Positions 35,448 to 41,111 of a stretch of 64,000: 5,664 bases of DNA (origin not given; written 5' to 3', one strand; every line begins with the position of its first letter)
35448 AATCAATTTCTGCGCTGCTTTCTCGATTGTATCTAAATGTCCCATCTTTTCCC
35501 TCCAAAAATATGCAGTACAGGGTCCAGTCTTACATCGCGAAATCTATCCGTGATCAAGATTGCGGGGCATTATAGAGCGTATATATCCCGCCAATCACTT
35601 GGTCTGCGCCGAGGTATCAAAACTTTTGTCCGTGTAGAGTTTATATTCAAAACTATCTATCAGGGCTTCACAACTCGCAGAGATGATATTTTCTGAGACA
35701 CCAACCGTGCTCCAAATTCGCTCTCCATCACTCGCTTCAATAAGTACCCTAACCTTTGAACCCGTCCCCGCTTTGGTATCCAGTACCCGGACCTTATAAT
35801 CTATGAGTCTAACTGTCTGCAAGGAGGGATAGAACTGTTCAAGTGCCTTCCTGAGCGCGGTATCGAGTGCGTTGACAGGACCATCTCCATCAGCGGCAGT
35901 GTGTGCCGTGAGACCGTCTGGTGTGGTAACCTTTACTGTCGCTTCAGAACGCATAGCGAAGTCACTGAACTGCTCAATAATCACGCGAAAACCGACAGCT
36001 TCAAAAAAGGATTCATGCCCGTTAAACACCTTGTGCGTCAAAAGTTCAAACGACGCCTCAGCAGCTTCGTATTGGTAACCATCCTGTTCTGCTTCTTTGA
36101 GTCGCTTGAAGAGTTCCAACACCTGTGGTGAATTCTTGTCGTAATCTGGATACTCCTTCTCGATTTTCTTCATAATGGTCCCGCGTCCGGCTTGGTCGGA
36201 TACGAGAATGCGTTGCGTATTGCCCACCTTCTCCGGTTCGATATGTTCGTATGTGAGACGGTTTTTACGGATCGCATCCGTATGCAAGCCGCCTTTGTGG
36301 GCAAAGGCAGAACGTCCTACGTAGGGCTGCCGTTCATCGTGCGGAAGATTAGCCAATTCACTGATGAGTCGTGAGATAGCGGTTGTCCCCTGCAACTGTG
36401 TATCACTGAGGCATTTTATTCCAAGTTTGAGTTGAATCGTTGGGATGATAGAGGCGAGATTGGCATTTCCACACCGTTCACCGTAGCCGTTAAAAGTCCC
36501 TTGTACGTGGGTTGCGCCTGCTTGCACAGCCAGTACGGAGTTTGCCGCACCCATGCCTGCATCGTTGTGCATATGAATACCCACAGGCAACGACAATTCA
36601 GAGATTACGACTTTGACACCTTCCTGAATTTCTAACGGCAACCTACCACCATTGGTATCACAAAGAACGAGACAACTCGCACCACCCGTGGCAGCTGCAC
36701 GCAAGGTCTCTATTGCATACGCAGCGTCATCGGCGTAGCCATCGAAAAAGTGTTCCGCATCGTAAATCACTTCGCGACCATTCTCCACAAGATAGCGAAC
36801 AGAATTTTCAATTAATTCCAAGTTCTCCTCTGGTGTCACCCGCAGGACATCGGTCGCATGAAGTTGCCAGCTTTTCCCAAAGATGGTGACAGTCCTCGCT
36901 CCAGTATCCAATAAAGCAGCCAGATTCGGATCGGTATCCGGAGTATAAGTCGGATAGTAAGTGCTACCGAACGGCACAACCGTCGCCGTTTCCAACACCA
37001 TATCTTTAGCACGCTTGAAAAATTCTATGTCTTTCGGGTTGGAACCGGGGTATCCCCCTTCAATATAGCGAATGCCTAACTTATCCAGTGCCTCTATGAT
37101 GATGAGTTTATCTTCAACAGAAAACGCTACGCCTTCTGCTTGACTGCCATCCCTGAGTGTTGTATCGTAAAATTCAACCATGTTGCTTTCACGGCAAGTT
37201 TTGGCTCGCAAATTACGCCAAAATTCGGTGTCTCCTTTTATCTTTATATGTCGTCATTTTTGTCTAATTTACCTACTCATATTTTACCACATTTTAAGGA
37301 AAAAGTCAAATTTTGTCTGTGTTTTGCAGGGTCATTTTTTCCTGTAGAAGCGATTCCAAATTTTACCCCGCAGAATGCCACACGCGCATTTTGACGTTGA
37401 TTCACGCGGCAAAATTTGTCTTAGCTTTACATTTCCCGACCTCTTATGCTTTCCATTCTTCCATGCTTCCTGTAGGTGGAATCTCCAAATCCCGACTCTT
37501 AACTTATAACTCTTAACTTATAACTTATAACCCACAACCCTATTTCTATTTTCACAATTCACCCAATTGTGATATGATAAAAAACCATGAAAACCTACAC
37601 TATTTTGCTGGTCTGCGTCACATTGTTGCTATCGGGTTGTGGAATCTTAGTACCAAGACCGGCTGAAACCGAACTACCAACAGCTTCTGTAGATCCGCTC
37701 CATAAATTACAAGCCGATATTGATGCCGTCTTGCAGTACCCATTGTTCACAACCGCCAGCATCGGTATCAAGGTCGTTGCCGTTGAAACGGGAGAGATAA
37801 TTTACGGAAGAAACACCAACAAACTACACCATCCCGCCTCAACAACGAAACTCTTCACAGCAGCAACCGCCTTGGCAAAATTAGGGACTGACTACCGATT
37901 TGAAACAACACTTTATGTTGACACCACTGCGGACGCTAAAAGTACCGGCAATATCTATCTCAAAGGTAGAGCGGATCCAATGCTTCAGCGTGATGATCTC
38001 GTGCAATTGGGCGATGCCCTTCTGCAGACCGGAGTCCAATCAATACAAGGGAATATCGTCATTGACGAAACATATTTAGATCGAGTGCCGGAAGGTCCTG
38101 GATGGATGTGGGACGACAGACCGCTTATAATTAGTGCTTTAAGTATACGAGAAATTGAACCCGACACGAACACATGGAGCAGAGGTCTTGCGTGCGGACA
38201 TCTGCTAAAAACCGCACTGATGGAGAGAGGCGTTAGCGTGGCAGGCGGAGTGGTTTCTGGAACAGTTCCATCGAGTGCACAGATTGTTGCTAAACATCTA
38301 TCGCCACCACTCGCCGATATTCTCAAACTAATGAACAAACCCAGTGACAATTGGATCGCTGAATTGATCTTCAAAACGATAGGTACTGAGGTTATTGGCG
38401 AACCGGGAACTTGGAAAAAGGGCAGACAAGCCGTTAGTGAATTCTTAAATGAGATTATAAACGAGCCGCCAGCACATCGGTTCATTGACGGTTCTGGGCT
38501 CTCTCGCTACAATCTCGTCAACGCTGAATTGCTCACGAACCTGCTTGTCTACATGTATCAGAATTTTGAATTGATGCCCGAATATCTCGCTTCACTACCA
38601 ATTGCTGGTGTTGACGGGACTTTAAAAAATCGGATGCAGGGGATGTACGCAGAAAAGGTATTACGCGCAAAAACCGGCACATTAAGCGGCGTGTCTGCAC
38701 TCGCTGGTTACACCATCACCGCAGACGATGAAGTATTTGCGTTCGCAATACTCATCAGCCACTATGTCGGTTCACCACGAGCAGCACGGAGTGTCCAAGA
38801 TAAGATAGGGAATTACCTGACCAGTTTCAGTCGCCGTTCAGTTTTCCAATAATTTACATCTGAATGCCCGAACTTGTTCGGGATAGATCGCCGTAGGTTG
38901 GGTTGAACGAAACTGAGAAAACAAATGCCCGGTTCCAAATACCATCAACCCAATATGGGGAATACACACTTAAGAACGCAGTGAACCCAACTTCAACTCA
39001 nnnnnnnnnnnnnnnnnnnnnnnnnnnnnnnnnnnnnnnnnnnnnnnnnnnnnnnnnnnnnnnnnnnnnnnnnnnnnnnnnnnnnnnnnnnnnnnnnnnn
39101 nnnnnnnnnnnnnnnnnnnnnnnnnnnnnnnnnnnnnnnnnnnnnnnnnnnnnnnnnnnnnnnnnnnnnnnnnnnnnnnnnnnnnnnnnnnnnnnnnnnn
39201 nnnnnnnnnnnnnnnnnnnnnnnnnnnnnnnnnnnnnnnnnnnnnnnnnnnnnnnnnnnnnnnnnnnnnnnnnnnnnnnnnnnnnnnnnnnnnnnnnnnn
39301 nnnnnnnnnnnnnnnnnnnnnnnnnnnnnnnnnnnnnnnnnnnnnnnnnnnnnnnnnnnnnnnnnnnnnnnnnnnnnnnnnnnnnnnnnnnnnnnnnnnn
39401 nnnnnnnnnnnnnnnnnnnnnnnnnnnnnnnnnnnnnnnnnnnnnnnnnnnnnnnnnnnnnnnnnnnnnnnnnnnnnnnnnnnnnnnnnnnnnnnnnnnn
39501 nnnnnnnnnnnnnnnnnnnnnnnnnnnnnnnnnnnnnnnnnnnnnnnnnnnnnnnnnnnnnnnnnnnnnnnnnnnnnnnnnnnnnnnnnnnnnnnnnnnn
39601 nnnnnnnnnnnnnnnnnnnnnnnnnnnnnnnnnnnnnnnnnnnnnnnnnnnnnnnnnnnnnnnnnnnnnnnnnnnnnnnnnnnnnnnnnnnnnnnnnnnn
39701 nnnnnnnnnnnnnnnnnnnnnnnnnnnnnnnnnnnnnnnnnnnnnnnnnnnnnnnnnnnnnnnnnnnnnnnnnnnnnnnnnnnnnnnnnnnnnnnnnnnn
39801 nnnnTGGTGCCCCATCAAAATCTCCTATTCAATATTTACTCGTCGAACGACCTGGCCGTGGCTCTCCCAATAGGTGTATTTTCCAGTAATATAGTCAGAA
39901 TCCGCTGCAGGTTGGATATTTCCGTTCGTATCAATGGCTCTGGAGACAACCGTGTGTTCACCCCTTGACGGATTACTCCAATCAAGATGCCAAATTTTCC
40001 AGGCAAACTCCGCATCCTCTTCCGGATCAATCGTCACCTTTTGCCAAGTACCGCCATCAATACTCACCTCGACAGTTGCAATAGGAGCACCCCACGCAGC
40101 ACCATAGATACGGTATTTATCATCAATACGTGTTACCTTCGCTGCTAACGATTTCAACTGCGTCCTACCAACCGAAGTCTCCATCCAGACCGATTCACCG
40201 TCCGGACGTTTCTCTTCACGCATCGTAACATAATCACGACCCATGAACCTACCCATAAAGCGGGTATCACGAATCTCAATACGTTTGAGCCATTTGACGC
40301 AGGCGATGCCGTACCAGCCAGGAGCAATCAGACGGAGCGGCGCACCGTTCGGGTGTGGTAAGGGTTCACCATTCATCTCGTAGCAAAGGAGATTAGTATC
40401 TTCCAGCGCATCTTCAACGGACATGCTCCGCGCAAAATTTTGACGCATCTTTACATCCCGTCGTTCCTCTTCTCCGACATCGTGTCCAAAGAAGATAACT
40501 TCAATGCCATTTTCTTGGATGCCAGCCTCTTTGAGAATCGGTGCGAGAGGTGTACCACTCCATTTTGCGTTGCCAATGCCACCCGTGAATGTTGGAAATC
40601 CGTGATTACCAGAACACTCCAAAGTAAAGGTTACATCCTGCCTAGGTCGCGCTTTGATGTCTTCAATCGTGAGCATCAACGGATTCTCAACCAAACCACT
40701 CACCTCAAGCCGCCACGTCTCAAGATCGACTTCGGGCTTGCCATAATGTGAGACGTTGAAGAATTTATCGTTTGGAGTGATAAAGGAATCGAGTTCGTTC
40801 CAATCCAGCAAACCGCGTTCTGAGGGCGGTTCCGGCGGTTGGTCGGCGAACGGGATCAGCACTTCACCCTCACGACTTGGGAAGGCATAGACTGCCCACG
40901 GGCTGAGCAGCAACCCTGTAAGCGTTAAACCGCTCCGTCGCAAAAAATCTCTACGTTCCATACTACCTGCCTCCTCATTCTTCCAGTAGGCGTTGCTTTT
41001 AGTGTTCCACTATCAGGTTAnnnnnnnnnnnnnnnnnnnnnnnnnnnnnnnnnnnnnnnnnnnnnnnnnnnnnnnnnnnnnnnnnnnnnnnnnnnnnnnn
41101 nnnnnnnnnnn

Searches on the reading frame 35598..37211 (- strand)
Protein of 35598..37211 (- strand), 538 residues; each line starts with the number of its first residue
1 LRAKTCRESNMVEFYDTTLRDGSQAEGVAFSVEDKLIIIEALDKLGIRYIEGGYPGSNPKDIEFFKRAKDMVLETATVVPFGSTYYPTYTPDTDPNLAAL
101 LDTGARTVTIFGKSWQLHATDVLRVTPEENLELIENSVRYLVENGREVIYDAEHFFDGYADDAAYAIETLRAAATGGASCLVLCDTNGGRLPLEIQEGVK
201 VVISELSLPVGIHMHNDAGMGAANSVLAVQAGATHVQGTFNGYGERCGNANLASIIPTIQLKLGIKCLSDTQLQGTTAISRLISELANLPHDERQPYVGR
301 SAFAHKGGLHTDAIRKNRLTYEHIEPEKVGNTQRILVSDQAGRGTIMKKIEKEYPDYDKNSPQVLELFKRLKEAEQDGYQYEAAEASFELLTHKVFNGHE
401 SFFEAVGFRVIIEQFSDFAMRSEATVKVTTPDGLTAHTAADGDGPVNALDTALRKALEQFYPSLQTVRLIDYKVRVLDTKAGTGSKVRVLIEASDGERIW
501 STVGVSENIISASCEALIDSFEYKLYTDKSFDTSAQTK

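Call 39: search_protein_families(library=pfam, proteins=[window:35598-37211:-], max_evalue=0.00001)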
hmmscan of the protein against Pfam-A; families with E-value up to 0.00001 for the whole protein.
window:35598-37211:- (538 aa): 3 families
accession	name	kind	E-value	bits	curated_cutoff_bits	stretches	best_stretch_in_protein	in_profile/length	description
PF00682.25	HMGL-like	-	1.8e-47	162.4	29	1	12-282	2-259/260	HMGL-like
PF08502.15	LeuA_dimer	-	4.5e-24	85.3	24.9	1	383-523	2-129/131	LeuA allosteric (dimerisation) domain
PF22617.1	HCS_D2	-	3.6e-14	53.4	27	1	298-374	2-77/82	Homocitrate synthase post-HMGL domain-like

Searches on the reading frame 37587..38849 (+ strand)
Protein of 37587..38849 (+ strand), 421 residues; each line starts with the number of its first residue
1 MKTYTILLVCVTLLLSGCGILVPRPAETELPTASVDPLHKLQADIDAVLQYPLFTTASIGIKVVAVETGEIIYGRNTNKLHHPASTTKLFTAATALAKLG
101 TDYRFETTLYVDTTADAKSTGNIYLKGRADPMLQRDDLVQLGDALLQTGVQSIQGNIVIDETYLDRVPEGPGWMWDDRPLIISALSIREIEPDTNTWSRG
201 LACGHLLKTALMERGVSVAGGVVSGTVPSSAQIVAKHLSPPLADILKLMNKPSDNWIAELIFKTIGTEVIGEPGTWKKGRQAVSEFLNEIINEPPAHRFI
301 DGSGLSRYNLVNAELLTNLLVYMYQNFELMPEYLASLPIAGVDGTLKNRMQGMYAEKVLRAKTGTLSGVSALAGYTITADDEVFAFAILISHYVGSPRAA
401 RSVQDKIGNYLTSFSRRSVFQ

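Call 40: search_protein_families(library=pfam, proteins=[window:37587-38849:+], max_evalue=0.00001)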
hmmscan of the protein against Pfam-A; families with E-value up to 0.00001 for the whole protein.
window:37587-38849:+ (421 aa): 2 families
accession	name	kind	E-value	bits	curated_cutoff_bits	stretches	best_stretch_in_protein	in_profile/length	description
PF02113.21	Peptidase_S13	-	2.1e-91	307.4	22.8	2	203-407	235-437/444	D-Ala-D-Ala carboxypeptidase 3 (S13) family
PF00768.25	Peptidase_S11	-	3.8e-06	27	27.6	0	63-152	17-103/239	D-alanyl-D-alanine carboxypeptidase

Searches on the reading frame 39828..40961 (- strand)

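Call 40: search_protein_families(library=pfam, proteins=[window:39828-40961:-], max_evalue=0.00001)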
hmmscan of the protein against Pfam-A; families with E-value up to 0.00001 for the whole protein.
window:39828-40961:- (378 aa): 2 families
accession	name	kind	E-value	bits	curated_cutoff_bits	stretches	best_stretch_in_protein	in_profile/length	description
PF00174.25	Oxidored_molyb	-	4e-47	160.4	24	1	73-237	2-167/169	Oxidoreductase molybdopterin binding domain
PF03404.22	Mo-co_dimer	-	9e-09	35.9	22.7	1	276-356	24-120/138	Mo-co oxidoreductase dimerisation domain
